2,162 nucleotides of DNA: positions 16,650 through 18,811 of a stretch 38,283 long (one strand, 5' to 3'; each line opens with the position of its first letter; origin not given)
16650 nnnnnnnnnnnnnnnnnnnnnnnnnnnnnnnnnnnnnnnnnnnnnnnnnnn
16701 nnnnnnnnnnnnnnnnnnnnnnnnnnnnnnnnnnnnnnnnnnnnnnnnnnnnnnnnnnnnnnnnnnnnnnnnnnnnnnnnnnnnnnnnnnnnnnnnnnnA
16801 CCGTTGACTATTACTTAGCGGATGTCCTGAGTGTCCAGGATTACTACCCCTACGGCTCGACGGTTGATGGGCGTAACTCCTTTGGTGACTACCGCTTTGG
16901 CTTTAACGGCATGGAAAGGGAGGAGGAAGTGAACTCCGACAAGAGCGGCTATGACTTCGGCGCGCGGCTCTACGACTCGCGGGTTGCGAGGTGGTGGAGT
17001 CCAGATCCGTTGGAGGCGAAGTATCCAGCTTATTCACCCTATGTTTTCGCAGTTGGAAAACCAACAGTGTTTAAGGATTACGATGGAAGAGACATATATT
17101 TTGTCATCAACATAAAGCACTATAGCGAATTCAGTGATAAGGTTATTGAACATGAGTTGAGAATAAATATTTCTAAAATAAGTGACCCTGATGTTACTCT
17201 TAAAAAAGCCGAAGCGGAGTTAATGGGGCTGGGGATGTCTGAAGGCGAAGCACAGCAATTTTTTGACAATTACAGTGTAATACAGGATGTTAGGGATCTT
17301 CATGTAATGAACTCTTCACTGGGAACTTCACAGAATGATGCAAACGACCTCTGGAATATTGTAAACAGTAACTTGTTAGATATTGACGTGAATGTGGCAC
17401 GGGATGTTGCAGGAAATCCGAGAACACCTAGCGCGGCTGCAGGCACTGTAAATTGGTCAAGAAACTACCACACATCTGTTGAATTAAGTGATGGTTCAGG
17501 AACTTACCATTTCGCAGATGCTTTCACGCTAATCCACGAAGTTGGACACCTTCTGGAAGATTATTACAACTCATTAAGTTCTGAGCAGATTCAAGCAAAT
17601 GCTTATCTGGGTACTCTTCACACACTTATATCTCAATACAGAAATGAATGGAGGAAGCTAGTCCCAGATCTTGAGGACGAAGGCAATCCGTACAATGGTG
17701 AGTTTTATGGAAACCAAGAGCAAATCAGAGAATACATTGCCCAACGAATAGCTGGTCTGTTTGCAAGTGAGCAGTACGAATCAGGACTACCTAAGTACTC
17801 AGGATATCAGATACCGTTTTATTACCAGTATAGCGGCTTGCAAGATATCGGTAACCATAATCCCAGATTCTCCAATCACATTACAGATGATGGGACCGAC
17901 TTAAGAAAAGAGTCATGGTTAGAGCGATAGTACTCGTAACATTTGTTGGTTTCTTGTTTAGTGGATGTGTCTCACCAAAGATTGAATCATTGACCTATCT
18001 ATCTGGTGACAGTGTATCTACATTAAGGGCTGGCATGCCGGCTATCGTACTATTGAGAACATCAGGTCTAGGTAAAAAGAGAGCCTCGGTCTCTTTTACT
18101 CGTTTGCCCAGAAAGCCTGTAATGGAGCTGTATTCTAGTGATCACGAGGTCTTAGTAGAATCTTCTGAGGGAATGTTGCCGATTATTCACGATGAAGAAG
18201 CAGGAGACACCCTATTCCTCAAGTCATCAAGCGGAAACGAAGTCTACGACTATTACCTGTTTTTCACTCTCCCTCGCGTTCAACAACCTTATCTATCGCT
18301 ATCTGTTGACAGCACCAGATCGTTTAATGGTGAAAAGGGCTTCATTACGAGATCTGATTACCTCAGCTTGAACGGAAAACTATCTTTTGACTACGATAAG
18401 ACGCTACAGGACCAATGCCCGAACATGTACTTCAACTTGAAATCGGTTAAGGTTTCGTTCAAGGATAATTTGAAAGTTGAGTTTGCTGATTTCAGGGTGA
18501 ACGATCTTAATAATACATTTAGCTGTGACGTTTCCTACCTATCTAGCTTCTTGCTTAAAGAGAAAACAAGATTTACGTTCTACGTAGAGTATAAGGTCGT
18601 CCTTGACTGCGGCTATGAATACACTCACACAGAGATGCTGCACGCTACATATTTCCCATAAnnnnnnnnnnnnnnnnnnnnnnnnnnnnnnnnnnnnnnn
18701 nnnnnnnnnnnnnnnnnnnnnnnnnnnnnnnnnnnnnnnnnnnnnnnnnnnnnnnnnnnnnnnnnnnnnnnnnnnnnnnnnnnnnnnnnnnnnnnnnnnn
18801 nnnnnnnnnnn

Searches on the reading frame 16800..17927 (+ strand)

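Call 35: search_protein_families(library=pfam, proteins=[window:16800-17927:+], max_evalue=1)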
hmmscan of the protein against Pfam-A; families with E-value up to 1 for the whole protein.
window:16800-17927:+ (376 aa): 1 family
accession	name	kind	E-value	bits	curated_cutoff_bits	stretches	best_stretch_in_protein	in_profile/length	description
PF09145.16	Ubiq-assoc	-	0.16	12.3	27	1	139-159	11-31/44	Ubiquitin-associated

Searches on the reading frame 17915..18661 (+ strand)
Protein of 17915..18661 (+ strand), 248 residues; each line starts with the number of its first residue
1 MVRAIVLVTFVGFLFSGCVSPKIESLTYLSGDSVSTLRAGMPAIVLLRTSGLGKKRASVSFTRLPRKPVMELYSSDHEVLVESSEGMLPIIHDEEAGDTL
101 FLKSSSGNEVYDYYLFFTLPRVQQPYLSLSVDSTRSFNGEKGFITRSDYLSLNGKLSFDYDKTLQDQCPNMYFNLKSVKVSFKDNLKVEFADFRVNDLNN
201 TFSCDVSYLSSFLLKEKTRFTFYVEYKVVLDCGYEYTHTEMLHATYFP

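Call 5: search_protein_families(library=pfam, proteins=[window:17915-18661:+], max_evalue=0.01)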
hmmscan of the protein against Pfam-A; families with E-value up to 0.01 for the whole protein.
window:17915-18661:+ (248 aa): 0 families

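Call 7: search_protein_families(library=ncbifam, proteins=[window:17915-18661:+], max_evalue=1)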
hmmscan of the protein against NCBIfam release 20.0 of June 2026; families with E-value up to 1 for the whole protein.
window:17915-18661:+ (248 aa): 0 families

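Call 35: search_protein_families(library=pfam, proteins=[window:17915-18658:+], max_evalue=1)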
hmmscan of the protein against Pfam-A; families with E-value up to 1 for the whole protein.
window:17915-18658:+ (248 aa): 0 families
